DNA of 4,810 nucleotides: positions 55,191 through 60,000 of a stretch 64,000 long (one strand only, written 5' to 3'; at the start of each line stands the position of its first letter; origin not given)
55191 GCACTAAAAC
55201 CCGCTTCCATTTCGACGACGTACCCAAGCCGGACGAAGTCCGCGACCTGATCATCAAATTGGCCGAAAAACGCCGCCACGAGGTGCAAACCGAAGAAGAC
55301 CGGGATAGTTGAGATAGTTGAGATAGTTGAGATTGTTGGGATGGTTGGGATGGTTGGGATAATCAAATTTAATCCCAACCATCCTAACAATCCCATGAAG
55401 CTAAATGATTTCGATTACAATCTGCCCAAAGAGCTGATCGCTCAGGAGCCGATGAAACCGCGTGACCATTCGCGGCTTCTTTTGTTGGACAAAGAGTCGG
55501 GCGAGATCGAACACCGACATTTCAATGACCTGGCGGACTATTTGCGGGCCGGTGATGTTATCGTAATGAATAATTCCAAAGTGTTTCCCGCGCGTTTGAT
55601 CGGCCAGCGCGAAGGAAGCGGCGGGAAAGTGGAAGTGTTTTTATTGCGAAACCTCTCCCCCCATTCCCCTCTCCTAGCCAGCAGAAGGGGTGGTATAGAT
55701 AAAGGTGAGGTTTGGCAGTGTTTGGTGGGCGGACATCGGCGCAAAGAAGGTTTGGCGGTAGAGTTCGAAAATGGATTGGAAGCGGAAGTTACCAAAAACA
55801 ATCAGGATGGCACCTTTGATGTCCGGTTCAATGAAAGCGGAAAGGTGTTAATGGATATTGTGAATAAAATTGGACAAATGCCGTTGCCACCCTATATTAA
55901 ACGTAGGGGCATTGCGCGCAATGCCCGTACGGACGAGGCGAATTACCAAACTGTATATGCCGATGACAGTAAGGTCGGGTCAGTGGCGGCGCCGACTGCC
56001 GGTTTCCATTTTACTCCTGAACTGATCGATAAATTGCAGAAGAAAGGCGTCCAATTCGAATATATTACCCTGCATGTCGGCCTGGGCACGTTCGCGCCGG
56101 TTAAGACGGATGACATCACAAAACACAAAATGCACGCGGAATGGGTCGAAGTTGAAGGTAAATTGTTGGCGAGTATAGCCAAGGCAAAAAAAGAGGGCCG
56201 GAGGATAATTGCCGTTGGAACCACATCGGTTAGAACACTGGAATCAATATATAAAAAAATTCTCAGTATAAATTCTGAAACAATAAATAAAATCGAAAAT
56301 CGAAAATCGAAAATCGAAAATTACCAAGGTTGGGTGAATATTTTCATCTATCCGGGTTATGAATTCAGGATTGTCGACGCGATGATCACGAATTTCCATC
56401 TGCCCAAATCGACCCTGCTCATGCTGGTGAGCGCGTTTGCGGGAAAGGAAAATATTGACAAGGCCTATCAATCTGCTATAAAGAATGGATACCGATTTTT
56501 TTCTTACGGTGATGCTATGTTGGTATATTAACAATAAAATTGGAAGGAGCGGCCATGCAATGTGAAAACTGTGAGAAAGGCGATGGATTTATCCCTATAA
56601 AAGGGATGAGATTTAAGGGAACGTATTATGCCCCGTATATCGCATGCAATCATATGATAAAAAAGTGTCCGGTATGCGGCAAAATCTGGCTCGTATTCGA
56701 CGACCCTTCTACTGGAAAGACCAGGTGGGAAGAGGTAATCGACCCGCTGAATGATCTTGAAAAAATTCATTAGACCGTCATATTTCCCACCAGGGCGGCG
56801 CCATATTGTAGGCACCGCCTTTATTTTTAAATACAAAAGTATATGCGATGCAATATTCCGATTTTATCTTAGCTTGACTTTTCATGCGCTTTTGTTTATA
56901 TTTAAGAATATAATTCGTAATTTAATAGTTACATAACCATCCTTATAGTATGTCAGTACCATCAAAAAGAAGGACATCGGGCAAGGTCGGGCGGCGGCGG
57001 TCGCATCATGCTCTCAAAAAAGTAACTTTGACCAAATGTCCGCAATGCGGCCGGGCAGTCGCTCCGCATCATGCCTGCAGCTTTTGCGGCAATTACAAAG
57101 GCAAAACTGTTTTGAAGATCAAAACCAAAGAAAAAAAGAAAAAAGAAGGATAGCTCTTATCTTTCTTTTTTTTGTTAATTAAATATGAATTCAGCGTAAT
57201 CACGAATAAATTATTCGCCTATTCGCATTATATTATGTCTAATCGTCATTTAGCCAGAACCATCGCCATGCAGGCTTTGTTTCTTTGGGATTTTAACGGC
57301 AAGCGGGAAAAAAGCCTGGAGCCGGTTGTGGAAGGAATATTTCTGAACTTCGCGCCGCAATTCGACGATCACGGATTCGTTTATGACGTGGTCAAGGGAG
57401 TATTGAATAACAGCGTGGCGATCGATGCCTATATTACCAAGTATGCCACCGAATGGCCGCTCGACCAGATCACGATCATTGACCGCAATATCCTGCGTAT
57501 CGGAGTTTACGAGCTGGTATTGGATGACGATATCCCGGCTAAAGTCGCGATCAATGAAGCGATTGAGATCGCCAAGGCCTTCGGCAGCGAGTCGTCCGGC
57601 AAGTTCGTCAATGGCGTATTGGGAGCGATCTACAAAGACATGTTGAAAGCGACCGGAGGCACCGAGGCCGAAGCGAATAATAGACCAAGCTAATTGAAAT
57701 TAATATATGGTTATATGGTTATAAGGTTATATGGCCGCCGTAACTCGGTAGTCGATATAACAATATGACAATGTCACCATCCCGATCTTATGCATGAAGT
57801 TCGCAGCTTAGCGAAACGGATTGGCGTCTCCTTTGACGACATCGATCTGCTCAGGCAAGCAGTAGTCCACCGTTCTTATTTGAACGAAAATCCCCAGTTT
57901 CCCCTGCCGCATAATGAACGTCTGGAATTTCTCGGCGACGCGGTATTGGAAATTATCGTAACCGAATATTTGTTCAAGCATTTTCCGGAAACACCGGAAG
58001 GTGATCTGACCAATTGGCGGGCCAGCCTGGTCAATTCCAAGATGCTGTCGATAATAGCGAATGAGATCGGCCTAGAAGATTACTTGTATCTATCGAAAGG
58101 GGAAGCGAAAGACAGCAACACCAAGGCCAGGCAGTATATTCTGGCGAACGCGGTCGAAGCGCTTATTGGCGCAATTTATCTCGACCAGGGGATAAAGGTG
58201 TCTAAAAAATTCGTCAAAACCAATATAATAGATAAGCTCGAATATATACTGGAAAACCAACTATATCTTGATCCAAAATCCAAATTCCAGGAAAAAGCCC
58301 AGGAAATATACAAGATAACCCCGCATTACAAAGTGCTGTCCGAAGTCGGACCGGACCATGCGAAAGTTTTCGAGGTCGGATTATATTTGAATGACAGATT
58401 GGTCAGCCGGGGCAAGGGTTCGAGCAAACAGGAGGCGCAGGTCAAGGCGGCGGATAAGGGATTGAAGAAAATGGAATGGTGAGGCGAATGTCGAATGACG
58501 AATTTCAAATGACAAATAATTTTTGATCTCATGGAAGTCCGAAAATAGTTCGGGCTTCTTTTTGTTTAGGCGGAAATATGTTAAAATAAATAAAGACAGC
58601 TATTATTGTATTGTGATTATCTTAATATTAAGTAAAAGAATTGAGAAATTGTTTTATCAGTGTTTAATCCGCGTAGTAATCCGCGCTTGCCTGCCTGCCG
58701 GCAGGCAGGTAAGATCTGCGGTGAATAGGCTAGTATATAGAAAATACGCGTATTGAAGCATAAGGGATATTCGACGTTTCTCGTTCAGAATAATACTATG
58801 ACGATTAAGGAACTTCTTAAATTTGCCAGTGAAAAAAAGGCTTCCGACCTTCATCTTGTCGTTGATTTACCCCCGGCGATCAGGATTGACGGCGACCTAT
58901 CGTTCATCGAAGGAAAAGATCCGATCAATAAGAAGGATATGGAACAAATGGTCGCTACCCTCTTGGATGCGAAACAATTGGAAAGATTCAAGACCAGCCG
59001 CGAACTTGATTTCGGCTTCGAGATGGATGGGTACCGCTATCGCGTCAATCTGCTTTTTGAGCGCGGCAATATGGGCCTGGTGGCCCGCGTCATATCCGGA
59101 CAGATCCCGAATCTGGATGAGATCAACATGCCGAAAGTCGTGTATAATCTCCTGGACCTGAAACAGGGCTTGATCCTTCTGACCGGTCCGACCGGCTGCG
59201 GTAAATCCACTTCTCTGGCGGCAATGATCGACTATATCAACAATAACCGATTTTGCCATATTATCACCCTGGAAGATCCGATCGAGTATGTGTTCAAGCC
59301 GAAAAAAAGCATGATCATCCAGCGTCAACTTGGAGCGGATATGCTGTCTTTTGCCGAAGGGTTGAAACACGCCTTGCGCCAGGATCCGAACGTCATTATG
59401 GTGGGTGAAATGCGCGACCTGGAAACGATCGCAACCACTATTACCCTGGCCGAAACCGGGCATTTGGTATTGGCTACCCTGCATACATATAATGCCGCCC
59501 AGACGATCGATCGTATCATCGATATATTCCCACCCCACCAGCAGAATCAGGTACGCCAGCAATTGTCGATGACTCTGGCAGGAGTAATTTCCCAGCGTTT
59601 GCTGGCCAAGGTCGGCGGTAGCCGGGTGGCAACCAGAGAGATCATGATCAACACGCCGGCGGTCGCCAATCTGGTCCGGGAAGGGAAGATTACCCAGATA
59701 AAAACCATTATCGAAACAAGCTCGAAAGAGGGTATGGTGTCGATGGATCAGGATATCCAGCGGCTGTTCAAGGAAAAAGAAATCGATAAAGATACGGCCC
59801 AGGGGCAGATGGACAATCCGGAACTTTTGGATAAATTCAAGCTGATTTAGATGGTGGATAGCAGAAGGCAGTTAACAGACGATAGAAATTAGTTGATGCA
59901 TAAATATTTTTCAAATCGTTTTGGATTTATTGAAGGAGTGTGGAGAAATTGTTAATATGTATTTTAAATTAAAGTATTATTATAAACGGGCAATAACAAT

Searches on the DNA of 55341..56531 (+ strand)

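Call 34: search_rna_families(source=L001, threshold=gathering)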
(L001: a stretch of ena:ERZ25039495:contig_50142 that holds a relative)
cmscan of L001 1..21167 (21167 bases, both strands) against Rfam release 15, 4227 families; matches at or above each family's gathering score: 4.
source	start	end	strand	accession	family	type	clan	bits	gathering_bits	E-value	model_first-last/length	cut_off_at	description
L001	14875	19148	+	RF02541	LSU_rRNA_bacteria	Gene; rRNA;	CL00112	2307.3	50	0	1-2925/2925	no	Bacterial large subunit ribosomal RNA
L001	19286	19400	+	RF00001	5S_rRNA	Gene; rRNA;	CL00113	104.3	38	2.8e-22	1-120/120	no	5S ribosomal RNA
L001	7033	7104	+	RF00005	tRNA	Gene; tRNA;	CL00001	59.1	29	1e-10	1-71/71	no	tRNA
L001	6794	6880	+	RF00005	tRNA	Gene; tRNA;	CL00001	55.4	29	1.1e-09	1-71/71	no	tRNA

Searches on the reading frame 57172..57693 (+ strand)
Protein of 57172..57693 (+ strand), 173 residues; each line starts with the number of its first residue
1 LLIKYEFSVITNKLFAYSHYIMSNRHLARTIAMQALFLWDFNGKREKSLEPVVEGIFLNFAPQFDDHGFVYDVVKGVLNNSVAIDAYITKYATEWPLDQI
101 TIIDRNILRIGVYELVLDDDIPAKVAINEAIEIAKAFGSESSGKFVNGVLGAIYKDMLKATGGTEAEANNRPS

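Call 49: search_protein_families(library=pfam, proteins=[window:57172-57693:+], max_evalue=0.01)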
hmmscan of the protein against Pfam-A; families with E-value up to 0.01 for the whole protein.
window:57172-57693:+ (173 aa): 1 family
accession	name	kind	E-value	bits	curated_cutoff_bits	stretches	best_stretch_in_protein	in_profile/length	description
PF01029.23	NusB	-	1.4e-35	123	23.1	1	28-155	3-133/133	NusB family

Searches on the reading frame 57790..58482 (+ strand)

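Call 49: search_protein_families(library=pfam, proteins=[window:57790-58482:+], max_evalue=0.01)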
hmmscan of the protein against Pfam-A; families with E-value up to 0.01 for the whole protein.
window:57790-58482:+ (230 aa): 4 families
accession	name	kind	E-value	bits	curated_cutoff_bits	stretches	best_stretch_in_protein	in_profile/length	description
PF14622.11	Ribonucleas_3_3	-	2.9e-41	141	35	1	17-149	1-127/128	Ribonuclease-III-like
PF00636.31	Ribonuclease_3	-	1.6e-28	99.9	27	1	43-134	1-102/102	Ribonuclease III domain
PF00035.32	dsrm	-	4.7e-15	56.3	23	1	162-227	1-65/66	Double-stranded RNA binding motif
PF22935.1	RM44_endonuclase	-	2.1e-13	50.9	27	1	3-129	5-139/139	Large ribosomal subunit protein mL44, endonuclease domain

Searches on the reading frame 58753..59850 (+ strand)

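Call 10: search_protein_families(library=pfam, proteins=[window:58753-59850:+])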
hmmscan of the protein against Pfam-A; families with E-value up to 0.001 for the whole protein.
window:58753-59850:+ (365 aa): 3 families
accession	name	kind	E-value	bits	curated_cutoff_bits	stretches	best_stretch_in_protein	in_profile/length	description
PF00437.27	T2SSE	-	2.5e-43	148.6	24.9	1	128-288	132-282/370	Type II/IV secretion system protein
PF13401.12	AAA_22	-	0.00035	21.3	27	0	137-171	4-33/130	AAA domain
PF13476.12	AAA_23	-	0.00077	20.6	27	0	134-158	15-39/201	AAA domain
